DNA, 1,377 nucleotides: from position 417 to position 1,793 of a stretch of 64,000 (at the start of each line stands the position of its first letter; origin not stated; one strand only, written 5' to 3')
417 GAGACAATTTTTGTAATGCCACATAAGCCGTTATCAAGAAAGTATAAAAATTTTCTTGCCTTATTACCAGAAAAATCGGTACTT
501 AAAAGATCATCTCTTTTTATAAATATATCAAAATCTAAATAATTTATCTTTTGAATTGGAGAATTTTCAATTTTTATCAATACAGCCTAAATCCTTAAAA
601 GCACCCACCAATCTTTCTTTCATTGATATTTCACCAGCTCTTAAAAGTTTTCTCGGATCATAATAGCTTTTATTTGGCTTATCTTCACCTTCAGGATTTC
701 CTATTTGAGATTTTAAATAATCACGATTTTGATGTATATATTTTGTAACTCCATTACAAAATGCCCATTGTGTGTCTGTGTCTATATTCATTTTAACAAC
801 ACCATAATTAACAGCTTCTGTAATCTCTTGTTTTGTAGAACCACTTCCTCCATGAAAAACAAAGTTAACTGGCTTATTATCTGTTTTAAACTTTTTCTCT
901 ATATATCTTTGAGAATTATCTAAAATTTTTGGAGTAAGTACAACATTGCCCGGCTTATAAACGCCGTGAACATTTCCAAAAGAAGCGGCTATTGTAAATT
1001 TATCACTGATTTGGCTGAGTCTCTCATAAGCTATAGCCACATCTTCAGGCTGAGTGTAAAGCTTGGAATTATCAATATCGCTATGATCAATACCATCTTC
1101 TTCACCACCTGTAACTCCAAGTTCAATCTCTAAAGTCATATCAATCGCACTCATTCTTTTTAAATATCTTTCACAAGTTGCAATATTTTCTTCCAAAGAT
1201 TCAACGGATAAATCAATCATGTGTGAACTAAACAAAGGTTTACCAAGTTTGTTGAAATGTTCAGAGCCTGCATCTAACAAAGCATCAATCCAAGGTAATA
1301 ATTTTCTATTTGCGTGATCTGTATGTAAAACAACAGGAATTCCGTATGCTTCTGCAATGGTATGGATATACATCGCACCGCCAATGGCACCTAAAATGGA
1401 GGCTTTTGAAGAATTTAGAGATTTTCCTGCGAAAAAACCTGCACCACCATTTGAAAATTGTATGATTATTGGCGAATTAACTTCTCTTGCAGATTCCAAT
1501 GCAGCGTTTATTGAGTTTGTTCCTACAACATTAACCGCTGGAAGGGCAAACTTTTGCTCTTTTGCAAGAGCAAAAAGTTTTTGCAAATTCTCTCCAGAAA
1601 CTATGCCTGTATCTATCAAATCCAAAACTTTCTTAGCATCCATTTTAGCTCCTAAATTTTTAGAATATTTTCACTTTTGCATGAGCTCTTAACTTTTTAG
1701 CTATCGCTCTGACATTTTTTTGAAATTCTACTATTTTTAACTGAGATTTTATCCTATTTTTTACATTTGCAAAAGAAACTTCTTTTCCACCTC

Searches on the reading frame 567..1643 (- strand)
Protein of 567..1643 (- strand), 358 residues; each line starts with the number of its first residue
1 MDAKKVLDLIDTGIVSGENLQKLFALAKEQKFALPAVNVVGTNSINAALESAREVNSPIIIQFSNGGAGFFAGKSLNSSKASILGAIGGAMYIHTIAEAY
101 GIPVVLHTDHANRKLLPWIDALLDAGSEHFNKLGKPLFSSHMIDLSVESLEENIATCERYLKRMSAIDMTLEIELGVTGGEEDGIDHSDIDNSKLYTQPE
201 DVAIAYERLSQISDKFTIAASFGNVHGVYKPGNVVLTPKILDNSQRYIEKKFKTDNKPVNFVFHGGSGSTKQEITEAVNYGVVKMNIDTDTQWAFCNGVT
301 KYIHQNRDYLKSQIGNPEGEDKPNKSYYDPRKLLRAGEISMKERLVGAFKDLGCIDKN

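Call 57: find_encoding_contigs(protein=window:567-1643:-, flank=10000, max_places=4)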
Protein window:567-1643:- (358 aa): 6 contigs read that carry it; 3 places shown.
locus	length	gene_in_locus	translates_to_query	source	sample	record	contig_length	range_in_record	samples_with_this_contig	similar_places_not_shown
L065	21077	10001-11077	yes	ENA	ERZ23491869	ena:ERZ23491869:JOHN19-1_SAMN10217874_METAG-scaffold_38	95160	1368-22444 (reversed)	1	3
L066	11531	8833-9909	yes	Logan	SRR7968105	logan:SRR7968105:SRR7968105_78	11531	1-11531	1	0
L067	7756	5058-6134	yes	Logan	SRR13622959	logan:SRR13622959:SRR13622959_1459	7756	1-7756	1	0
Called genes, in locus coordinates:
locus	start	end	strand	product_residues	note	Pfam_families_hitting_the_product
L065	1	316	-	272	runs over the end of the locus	PF00586:AIRS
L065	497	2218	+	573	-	PF00890:FAD_binding_2, PF01266:DAO (weak), PF03486:HI0933_like, PF07992:Pyr_redox_2 (faint), PF13450:NAD_binding_8 (faint), PF02910:Succ_DH_flav_C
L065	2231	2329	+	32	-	-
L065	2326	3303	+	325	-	PF13085:Fer2_3, PF12838:Fer4_7 (faint), PF13183:Fer4_8, PF13237:Fer4_10, PF13187:Fer4_9, PF13534:Fer4_17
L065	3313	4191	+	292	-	PF02754:CCG, PF22196:HdrB-like_C (weak)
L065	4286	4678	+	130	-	PF01880:Desulfoferrodox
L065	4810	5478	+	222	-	PF03167:UDG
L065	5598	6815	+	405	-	-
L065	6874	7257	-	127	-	PF13279:4HBT_2, PF03061:4HBT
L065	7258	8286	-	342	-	PF00926:DHBP_synthase, PF00925:GTP_cyclohydro2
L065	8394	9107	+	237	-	PF20772:TACO1_YebC_N, PF01709:Transcrip_reg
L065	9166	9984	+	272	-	PF13616:Rotamase_3, PF13145:Rotamase_2, PF00639:Rotamase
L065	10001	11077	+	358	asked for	PF01116:F_bP_aldolase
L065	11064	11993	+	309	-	-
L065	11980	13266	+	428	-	PF00815:Histidinol_dh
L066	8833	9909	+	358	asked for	PF01116:F_bP_aldolase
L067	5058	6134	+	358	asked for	PF01116:F_bP_aldolase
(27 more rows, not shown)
